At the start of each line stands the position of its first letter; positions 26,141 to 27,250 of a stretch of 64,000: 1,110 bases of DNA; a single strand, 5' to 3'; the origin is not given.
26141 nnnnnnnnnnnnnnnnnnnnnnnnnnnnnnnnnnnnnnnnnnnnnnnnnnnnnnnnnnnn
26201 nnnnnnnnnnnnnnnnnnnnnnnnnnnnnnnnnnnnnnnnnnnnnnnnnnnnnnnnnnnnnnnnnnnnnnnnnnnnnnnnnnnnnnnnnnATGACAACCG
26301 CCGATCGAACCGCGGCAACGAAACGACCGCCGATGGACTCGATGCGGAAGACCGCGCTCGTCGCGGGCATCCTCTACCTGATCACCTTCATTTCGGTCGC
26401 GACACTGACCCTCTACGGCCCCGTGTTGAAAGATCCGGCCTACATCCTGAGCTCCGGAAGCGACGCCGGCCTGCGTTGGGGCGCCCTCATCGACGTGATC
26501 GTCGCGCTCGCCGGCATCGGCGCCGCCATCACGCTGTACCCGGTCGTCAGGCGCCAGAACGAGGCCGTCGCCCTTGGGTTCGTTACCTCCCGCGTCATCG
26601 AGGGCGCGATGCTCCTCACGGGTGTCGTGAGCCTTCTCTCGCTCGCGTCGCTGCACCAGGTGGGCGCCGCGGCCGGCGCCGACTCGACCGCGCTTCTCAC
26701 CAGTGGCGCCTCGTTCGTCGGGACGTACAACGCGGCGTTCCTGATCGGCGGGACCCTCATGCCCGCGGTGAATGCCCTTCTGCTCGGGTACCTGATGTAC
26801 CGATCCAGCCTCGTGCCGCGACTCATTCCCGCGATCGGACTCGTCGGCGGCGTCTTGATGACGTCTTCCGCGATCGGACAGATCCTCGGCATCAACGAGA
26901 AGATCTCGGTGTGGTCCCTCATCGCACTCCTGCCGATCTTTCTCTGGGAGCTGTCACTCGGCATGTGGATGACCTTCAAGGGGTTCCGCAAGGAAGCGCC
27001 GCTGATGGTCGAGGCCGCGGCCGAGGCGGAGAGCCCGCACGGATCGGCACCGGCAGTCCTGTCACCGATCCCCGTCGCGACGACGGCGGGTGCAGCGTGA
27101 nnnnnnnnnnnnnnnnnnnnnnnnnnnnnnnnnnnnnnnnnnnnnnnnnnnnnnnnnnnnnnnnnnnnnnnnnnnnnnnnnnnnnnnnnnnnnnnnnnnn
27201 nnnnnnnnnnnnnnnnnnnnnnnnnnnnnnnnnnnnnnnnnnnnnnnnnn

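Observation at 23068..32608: Tandem cassettes b and c: repeated 4-gene module [LAL/STAND-LuxR regulator - small RYEIRL protein - DUF4386 - TIGR00026 F420 nitroreductase], candidate undescribed inducible membrane-redox system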

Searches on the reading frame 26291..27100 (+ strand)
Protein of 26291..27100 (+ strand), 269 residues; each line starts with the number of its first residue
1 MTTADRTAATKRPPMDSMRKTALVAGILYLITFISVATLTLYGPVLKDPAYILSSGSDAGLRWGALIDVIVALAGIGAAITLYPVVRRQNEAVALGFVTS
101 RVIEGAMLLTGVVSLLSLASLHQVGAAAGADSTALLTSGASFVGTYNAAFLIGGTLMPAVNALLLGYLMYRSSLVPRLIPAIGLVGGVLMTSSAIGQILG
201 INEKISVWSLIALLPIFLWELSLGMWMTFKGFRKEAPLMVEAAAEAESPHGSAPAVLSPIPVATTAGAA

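Call 5: search_protein_families(library=pfam, proteins=[window:26291-27100:+], max_evalue=0.01)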
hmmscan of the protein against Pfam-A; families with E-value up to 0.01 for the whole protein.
window:26291-27100:+ (269 aa): 1 family
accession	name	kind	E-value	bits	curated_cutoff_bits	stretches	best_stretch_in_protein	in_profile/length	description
PF14329.11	DUF4386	-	9.7e-43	147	27.6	1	24-231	1-210/210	Domain of unknown function (DUF4386)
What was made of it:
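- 26291..27100 (+): DUF4386-b, 6-TM membrane protein. PF14329 E 1e-42, full length (call 5).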

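Call 7: search_protein_families(library=ncbifam, proteins=[window:26291-27100:+], max_evalue=0.01)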
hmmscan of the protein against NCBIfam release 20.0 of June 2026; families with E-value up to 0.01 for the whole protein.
window:26291-27100:+ (269 aa): 0 families

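Call 34: find_homologous_proteins(query=window:26291-27100:+)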
Query window:26291-27100:+ (269 aa): 4983 proteins with E <= 0.001 among 8000 candidates; the best 120 are listed.
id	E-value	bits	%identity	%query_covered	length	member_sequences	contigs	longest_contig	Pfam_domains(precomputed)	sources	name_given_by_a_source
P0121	8.2e-153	525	96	100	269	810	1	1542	PF14329.12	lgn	-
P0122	1.3e-150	518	95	100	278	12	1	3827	PF14329.12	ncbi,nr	ncbi:MAG TPA: DUF4386 domain-containing protein [Propionibacteriaceae bacterium]|nr:DUF4386 domain-c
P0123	1.5e-142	492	97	93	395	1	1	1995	PF04075.21,PF14329.12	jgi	jgi:deazaflavin-dependent oxidoreductase (nitroreductase family)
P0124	2.0e-140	485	96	92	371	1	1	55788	PF14329.12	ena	-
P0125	8.2e-134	463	87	100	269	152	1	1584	PF14329.12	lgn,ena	-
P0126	3.5e-133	461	87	100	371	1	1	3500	PF14329.12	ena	-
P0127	5.2e-133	460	90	95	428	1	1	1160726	PF04075.21,PF14329.12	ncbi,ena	-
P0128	7.1e-133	460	87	100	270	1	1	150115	PF14329.12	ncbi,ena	-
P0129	1.0e-132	459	89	95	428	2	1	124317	PF04075.21,PF14329.12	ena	-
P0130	1.6e-132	459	89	100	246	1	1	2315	PF14329.12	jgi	jgi:Domain of unknown function (DUF4386)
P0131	2.0e-131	455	86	100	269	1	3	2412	PF14329.12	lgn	-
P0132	3.6e-131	454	86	100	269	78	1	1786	PF14329.12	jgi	jgi:hypothetical protein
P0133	4.8e-130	451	85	99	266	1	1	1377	PF14329.12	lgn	-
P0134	9.2e-127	440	87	95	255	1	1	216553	PF14329.12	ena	-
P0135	1.7e-126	439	92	88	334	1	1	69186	PF14329.12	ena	-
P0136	3.8e-126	438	83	100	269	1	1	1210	PF14329.12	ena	-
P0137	5.9e-126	437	96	84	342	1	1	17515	PF14329.12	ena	-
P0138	2.2e-125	435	86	93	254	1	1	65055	PF14329.12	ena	-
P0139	1.6e-124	433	86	94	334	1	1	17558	PF14329.12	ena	-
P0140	2.0e-123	429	86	94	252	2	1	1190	PF14329.12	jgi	jgi:hypothetical protein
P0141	2.6e-123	429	80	100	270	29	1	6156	PF14329.12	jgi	-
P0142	2.3e-121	422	85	95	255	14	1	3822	PF14329.12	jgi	jgi:hypothetical protein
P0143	2.6e-121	422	86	95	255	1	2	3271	PF14329.12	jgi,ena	jgi:hypothetical protein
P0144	1.3e-119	417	83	95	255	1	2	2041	PF14329.12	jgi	jgi:hypothetical protein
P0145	2.3e-119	416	77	100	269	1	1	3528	PF14329.12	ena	-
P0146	6.8e-119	414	96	81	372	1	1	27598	PF04075.21,PF14329.12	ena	-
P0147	1.4e-117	410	82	95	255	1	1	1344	PF14329.12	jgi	-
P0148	1.2e-115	404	79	95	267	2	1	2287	PF14329.12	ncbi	-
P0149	2.0e-115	403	76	95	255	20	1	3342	PF14329.12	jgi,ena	jgi:hypothetical protein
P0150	9.8e-114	397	75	100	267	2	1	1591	PF14329.12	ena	-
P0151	3.4e-111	389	71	100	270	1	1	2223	PF14329.12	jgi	jgi:hypothetical protein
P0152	1.8e-110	387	80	87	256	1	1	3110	PF14329.12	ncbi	-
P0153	4.3e-110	385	69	100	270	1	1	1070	PF14329.12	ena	-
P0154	8.5e-110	384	80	87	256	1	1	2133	PF14329.12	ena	-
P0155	1.6e-109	383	79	87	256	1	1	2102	PF14329.12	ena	-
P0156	1.7e-109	383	75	93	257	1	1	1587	PF14329.12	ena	-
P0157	1.8e-109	383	96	75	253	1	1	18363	PF14329.12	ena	-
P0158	2.4e-109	383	78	87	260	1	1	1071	PF14329.12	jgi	jgi:Domain of unknown function (DUF4386)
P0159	4.1e-109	382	74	95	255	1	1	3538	PF14329.12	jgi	jgi:hypothetical protein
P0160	5.1e-109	382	79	87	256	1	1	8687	PF14329.12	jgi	jgi:Domain of unknown function (DUF4386)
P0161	6.7e-109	381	69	100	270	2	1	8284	PF14329.12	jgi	jgi:hypothetical protein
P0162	2.0e-108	380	71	100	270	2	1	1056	PF14329.12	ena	-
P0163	3.0e-108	379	71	95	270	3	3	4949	PF14329.12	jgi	jgi:hypothetical protein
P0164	3.4e-108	379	73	95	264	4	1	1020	PF14329.12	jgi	jgi:Domain of unknown function (DUF4386)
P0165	3.7e-108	379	70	97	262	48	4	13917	PF14329.12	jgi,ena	-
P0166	6.3e-108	378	75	91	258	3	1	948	PF14329.12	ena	-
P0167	8.4e-108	378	70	100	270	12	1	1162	PF14329.12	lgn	-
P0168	8.8e-108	378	74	94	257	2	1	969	PF14329.12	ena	-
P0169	9.6e-108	378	76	87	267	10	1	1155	PF14329.12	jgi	jgi:hypothetical protein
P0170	2.6e-107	376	75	87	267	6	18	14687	PF14329.12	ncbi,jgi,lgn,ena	jgi:uncharacterized protein DUF4386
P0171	8.2e-107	375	71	94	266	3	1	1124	PF14329.12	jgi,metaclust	metaclust:\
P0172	1.1e-106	374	71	94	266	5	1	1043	PF14329.12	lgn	-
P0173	5.1e-106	372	74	95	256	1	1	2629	PF14329.12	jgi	jgi:hypothetical protein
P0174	1.4e-105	371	77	87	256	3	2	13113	PF14329.12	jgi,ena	-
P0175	3.1e-105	369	72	95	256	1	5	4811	PF14329.12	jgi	jgi:hypothetical protein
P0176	3.6e-105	369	72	95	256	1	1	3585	PF14329.12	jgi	jgi:hypothetical protein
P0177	1.1e-104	368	71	93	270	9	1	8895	PF14329.12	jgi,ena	-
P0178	1.2e-104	367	73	94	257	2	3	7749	PF14329.12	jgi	jgi:hypothetical protein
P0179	1.8e-104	367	81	81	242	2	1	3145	PF14329.12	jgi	-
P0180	4.7e-104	366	73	95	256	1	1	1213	PF14329.12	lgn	-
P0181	8.8e-104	365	72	95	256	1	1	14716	PF14329.12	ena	-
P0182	9.2e-104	365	72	95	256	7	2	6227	PF14329.12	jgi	jgi:hypothetical protein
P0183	2.9e-103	363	73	91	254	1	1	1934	PF14329.12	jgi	jgi:hypothetical protein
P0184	8.6e-103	361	72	95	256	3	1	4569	PF14329.12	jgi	jgi:hypothetical protein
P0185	9.9e-103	361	71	95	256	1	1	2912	PF14329.12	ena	-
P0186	2.1e-102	360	72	94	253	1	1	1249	PF14329.12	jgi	jgi:hypothetical protein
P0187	2.8e-102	360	72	95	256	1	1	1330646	PF14329.12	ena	-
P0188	8.6e-102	358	82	86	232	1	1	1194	PF14329.12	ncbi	-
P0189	1.5e-101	357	72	95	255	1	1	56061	PF14329.12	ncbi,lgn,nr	ncbi:MAG: DUF4386 domain-containing protein [Chloroflexota bacterium]|nr:MAG: DUF4386 domain-contain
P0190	5.7e-101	355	71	95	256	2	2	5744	PF14329.12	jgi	jgi:hypothetical protein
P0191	1.5e-100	354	74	87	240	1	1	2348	PF14329.12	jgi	jgi:hypothetical protein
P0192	1.9e-100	354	69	95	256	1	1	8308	PF14329.12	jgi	jgi:Domain of unknown function (DUF4386)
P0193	3.5e-100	353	68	94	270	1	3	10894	PF14329.12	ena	-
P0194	5.4e-99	349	66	94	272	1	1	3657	PF14329.12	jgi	-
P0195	7.4e-99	349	68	95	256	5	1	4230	PF14329.12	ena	-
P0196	1.1e-98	348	93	67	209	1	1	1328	PF14329.12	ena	-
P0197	1.5e-98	348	73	86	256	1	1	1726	PF14329.12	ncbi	-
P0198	3.9e-98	346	69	95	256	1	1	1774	PF14329.12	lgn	-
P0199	2.2e-97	344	65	95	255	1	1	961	PF14329.12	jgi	jgi:hypothetical protein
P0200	2.5e-97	344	66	95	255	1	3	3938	PF14329.12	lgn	-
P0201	3.1e-96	340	66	95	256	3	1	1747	PF14329.12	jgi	-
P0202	1.5e-95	338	61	100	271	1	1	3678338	PF14329.12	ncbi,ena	-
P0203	1.6e-95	338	66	95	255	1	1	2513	PF14329.12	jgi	jgi:hypothetical protein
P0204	3.3e-95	337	62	94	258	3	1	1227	PF14329.12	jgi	jgi:hypothetical protein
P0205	1.4e-94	335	69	87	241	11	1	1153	PF14329.12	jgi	jgi:hypothetical protein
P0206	5.3e-94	333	64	90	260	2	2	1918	PF14329.12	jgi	jgi:uncharacterized protein DUF4386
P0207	8.8e-94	332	67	90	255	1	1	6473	PF14329.12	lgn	-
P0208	6.9e-93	329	62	95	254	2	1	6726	PF14329.12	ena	-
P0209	1.5e-92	328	84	75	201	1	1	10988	PF14329.12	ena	-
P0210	2.5e-92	327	61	94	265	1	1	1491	PF14329.12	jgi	jgi:hypothetical protein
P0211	2.7e-92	327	68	88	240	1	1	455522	PF14329.12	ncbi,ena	-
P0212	3.5e-92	327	62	94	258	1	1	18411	PF14329.12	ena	-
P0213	4.8e-92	326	67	85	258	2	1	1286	PF14329.12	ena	-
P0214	1.3e-91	325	62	95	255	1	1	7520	PF14329.12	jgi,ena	-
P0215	1.4e-91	325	63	95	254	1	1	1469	PF14329.12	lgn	-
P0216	1.9e-91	324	60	100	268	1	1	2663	PF14329.12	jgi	jgi:hypothetical protein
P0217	2.2e-91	324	58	100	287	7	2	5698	PF14329.12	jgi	jgi:hypothetical protein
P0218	3.1e-91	324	70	87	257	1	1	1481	PF14329.12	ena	-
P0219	3.7e-91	323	59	96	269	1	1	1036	PF14329.12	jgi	jgi:hypothetical protein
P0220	6.8e-91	322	71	87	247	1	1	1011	PF14329.12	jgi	jgi:Domain of unknown function (DUF4386)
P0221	8.9e-91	322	68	87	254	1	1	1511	PF14329.12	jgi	-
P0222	9.0e-91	322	70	83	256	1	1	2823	PF14329.12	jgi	jgi:hypothetical protein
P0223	6.3e-90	319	59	100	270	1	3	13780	PF14329.12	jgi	jgi:hypothetical protein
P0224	9.1e-90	319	60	100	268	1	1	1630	PF14329.12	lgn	-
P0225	1.0e-89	319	61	95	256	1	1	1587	PF14329.12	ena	-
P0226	1.1e-89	319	59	95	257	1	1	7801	PF14329.12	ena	-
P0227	1.9e-89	318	61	95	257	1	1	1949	PF14329.12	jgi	jgi:hypothetical protein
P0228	2.8e-89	317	59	100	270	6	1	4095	PF14329.12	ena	-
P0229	3.0e-89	317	66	87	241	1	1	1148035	PF14329.12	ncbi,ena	-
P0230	8.0e-89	316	62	98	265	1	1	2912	PF14329.12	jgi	jgi:hypothetical protein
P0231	1.5e-88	315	61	95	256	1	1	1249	PF14329.12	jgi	jgi:hypothetical protein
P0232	1.7e-88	315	60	100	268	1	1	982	PF14329.12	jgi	jgi:hypothetical protein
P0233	3.2e-88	314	61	95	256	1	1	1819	PF14329.12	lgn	-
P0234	3.7e-88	314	65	87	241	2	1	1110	PF14329.12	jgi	-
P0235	3.7e-88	313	61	95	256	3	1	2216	PF14329.12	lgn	-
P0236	5.3e-88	313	61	93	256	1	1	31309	PF14329.12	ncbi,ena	-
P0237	6.6e-88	313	60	98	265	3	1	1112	PF14329.12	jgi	jgi:hypothetical protein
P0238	8.5e-88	312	60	98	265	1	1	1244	PF14329.12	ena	-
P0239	9.2e-88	312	59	95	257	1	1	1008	PF14329.12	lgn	-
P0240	9.7e-88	312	61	90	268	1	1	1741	PF14329.12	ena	-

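Call 35: search_protein_families(library=padloc, proteins=[window:26291-27100:+], max_evalue=0.01)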
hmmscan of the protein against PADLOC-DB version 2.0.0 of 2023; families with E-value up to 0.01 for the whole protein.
window:26291-27100:+ (269 aa): 0 families

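Call 46: predict_structure(alignment_id=A3)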
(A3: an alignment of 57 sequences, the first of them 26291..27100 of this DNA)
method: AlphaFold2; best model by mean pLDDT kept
length: 269 residues; sequences in the alignment: 57
mean_pLDDT: 86.2   pTM: 0.78
mean pLDDT of the five models: 86.2, 84.7, 83.4, 83.4, 82.4
residues with pLDDT >= 90: 178; 70-90: 53; 50-70: 7; < 50: 31
segments of 3 or more residues with pLDDT < 50: 1-10, 250-269
pLDDT, mean of each block of 10 residues (from residue 1): 45 76 97 92 89 89 96 97 95 98 98 95 85 92 95 95 97 96 97 93 84 95 97 86 66 39 39
secondary structure, 60 per line:
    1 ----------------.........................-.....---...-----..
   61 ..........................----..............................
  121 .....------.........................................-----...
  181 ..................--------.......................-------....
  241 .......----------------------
elements in order: H17-41 H43-47 H59-86 H91-125 H132-172 H178-198 H207-229 H237-247
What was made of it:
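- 26291..27100 (+): AF2 pLDDT 86 (call 46).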

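Call 51: fold_search(model_id=the predicted structure, library=pdb)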
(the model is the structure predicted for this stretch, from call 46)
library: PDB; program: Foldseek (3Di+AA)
matches with E <= 10: 453; with E <= 0.001: 0
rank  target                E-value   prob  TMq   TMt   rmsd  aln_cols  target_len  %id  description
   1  7znq_y                4.7e-01  0.15  0.16  0.17  15.9       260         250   13  ABC transporter complex NosDFYL in GDN (released 2022-08-03)
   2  7xw5_R                6.0e-01  0.38  0.26  0.15  21.2       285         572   10  TSHR-thyroid stimulating hormone-Gs-ML109 complex (released 2022-08-24)
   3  9cdc                  6.3e-01  0.14  0.18  0.19  21.1       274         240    9  Kalium channelrhodopsin 1 C110A mutant from Hyphochytrium catenoides, Dark State (released 2025-02-19)
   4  8k9e_F                6.6e-01  0.30  0.25  0.19  15.2       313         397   12  Cryo-EM structure of the photosynthetic alternative complex III from Chloroflexus aurantiacus at 3.3 angstrom (released 2024-03-06)
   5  8ffl_A                6.6e-01  0.21  0.23  0.12  17.8       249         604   12  Wildtype rat TRPV2 in nanodiscs bound to RR (released 2024-02-07)
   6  1vgo_A                6.6e-01  0.20  0.24  0.26  18.4       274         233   12  Crystal Structure of Archaerhodopsin-2 (released 2005-10-04)
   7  3ux4_A                6.9e-01  0.54  0.30  0.39   9.1       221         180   15  Crystal structure of the urea channel from the human gastric pathogen Helicobacter pylori (released 2012-12-19)
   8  6iko_A                7.2e-01  0.16  0.21  0.19  38.7       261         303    9  Crystal structure of mouse GAS7cb (released 2019-10-16)
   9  5jje_A                7.5e-01  0.23  0.23  0.27  17.7       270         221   11  Structure of the SRII/HtrII Complex in I212121 space group ("U" shape) (released 2017-02-15)
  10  9k87_0                7.8e-01  0.15  0.16  0.17  20.9       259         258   14  Cryo-EM structure of designed zinc-induced icosahedron Cage-i53-Zn1-HEHE-5 (released 2025-10-29)
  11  9k89_0                7.8e-01  0.13  0.15  0.16  20.5       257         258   14  Cryo-EM structure of designed zinc-induced icosahedron Cage-i53-Zn1-HEHE-6 (released 2025-10-29)
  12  9h1x                  8.5e-01  0.18  0.22  0.26  14.8       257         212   13  Continuously illuminated structure of Sensory Rhodopsin II solved by serial millisecond crystallography (released 2025-04-30)
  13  9g2l_B                8.5e-01  0.11  0.18  0.10  21.6       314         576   15  Cryo-EM structure of IrtAB in inward-facing state in LMNG (released 2024-12-18)
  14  4gyc_A                8.9e-01  0.15  0.21  0.24  17.8       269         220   12  Structure of the SRII(D75N mutant)/HtrII Complex in I212121 space group ("U" shape) (released 2013-05-08)
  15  5jdo_A                9.3e-01  0.20  0.25  0.27  29.3       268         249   11  T. congolense haptoglobin-haemoglobin receptor in complex with haemoglobin (released 2016-04-27)
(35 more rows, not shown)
